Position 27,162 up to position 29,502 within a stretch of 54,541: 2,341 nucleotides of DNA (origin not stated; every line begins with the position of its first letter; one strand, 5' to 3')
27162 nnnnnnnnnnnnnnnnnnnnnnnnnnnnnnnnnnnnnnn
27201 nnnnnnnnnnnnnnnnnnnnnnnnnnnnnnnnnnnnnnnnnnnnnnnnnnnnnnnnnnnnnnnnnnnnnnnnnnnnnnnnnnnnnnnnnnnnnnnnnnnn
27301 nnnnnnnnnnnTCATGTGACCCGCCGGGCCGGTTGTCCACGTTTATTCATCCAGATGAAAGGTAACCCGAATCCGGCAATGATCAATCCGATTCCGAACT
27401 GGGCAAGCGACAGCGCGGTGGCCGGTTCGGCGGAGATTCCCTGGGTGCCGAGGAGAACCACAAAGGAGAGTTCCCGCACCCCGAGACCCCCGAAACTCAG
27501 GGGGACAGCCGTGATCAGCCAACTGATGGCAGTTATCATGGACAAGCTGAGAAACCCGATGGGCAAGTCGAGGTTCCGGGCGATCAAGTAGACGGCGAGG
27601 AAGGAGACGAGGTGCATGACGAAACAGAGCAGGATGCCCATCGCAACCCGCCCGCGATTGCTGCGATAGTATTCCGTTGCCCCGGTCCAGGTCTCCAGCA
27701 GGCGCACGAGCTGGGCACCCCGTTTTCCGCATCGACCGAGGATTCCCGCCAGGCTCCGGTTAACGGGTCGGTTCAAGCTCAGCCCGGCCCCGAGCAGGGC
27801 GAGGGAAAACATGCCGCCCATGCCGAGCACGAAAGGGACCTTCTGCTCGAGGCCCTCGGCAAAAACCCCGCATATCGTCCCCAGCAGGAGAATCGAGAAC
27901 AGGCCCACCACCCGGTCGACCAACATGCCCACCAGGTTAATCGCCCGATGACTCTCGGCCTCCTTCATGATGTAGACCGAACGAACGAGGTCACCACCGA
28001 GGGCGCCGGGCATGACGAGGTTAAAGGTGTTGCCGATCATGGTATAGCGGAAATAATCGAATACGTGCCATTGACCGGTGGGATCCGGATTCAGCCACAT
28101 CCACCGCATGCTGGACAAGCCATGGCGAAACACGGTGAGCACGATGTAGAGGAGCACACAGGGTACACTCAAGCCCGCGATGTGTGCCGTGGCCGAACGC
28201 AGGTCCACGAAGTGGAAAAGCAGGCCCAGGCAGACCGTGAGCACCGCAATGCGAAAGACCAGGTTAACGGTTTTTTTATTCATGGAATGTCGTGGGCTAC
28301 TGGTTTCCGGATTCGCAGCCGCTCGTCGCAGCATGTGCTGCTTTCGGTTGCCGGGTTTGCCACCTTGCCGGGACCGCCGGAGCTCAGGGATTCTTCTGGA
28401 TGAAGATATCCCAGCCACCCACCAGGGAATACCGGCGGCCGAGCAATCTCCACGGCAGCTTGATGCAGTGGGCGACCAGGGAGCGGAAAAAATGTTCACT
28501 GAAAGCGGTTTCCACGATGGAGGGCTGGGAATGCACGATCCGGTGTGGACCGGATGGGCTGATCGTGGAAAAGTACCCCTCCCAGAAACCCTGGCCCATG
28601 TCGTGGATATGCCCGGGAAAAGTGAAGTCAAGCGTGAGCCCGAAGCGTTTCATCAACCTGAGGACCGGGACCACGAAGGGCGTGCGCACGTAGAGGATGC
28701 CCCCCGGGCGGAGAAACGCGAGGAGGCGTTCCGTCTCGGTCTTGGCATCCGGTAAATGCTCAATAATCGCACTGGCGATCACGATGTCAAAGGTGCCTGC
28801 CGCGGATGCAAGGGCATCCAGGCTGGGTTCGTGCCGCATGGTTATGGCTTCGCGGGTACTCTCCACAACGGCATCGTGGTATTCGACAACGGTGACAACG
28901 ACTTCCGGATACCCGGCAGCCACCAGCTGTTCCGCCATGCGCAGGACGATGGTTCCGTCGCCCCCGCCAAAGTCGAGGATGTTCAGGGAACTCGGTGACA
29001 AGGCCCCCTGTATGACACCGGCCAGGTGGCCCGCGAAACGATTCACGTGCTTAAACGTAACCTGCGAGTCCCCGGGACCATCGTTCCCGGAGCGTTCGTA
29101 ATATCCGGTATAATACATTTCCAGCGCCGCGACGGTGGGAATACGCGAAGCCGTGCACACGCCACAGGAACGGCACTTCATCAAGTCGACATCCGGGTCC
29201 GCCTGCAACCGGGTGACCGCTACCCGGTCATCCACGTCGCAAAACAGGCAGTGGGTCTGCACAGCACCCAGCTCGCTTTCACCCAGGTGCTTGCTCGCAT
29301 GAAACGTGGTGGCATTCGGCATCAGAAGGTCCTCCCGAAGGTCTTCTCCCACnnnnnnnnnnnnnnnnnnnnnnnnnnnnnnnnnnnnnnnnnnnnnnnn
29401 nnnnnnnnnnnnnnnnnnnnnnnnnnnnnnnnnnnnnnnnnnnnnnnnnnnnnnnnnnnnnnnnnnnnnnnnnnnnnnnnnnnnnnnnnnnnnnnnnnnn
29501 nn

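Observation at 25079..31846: Arn-like lipid-carrier branch: ArnC-like GT2, GT-C transferase, Zn-ribbon methyltransferase, flippase-like protein, second GtrB-like GT2 and SGNH hydrolase directly downstream of the acyl cassette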

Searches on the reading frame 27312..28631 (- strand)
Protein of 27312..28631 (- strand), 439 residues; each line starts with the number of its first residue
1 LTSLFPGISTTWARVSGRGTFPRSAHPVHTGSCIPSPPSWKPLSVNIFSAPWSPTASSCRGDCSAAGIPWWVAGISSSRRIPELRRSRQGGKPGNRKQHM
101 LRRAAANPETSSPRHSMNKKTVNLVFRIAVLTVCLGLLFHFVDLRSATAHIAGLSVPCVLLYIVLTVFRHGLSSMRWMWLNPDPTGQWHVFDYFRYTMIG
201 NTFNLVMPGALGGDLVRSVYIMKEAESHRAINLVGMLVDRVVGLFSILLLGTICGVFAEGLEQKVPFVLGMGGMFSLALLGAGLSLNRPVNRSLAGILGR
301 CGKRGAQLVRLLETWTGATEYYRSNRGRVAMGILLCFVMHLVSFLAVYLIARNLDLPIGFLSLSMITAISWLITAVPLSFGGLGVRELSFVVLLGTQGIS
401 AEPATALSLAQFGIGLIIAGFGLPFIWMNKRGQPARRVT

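Call 4: search_protein_families(library=pfam, proteins=[window:27312-28631:-], max_evalue=0.01)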
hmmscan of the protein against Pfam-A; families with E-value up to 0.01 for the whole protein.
window:27312-28631:- (439 aa): 1 family
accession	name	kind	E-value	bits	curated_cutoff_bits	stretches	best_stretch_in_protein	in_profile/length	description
PF03706.18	LPG_synthase_TM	-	8.4e-40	137.5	33.4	1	125-418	2-297/302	Lysylphosphatidylglycerol synthase TM region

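Call 5: search_protein_families(library=ncbifam, proteins=[window:27312-28631:-], max_evalue=0.01)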
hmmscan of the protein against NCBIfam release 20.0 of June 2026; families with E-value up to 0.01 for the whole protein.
window:27312-28631:- (439 aa): 3 families
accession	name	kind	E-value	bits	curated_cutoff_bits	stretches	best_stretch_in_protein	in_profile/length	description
TIGR00374.1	TIGR00374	subfamily_domain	2.5e-18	66.6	43.2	1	129-409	2-292/323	flippase-like domain-containing protein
TIGR03476.1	HpnL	subfamily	2e-07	30.7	195.65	1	143-412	24-300/318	putative membrane protein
NF033480.1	bifunc_MprF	equivalog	0.0016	16.8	600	0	124-406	6-273/841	bifunctional lysylphosphatidylglycerol flippase/synthetase MprF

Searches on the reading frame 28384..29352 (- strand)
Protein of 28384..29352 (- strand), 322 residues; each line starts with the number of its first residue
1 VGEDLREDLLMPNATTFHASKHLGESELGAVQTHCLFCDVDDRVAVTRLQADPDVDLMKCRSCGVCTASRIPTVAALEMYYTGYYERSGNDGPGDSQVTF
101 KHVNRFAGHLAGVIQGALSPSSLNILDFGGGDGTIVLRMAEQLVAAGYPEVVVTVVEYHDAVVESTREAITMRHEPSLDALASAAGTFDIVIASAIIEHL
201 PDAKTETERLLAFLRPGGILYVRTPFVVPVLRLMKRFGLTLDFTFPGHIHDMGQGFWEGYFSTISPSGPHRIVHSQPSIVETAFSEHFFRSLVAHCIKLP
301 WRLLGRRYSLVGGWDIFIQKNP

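Call 4: search_protein_families(library=pfam, proteins=[window:28384-29352:-], max_evalue=0.01)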
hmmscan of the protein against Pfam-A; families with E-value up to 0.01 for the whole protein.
window:28384-29352:- (322 aa): 6 families
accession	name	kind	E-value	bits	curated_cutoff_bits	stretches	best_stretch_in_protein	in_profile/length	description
PF13489.12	Methyltransf_23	-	5.1e-12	46.3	27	1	119-238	20-133/164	Methyltransferase domain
PF08242.18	Methyltransf_12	-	1.9e-09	38.6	30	1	126-220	1-98/98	Methyltransferase domain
PF13649.12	Methyltransf_25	-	2.6e-07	31.7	27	1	125-218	1-97/97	Methyltransferase domain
PF08241.18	Methyltransf_11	-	9.1e-07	29.9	21.2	1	126-222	1-95/95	Methyltransferase domain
PF13847.12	Methyltransf_31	-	6.8e-06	26.3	27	1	122-225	4-112/145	Methyltransferase domain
PF01209.24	Ubie_methyltran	-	0.0084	15.9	20.1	0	121-222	49-151/233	ubiE/COQ5 methyltransferase family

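Call 5: search_protein_families(library=ncbifam, proteins=[window:28384-29352:-], max_evalue=0.01)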
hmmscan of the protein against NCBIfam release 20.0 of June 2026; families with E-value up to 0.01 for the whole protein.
window:28384-29352:- (322 aa): 6 families
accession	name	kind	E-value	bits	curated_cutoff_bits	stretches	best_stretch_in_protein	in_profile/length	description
TIGR01983.1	UbiG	equivalog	1.3e-07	31.2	102.95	1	121-224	49-153/228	bifunctional 2-polyprenyl-6-hydroxyphenol methylase/3-demethylubiquinol 3-O-methyltransferase UbiG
TIGR04325.1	MTase_LIC12133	subfamily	1.1e-06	28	80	1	114-226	58-165/234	methyltransferase, TIGR04325 family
NF008264.0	PRK11036.1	equivalog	8.7e-06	25.4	366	1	117-222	40-147/261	tRNA uridine 5-oxyacetic acid(34) methyltransferase CmoM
NF002463.0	PRK01683.1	equivalog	8.9e-05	22.2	297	1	123-225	33-131/258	trans-aconitate 2-methyltransferase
NF041536.1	ArsM_DUF2284_UU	exception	0.00081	17.8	575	1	124-223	79-181/459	arsenite methyltransferase/DUF2284 domain selenoprotein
NF010703.0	PRK14103.1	equivalog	0.0047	16.4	320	1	123-235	31-139/256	trans-aconitate 2-methyltransferase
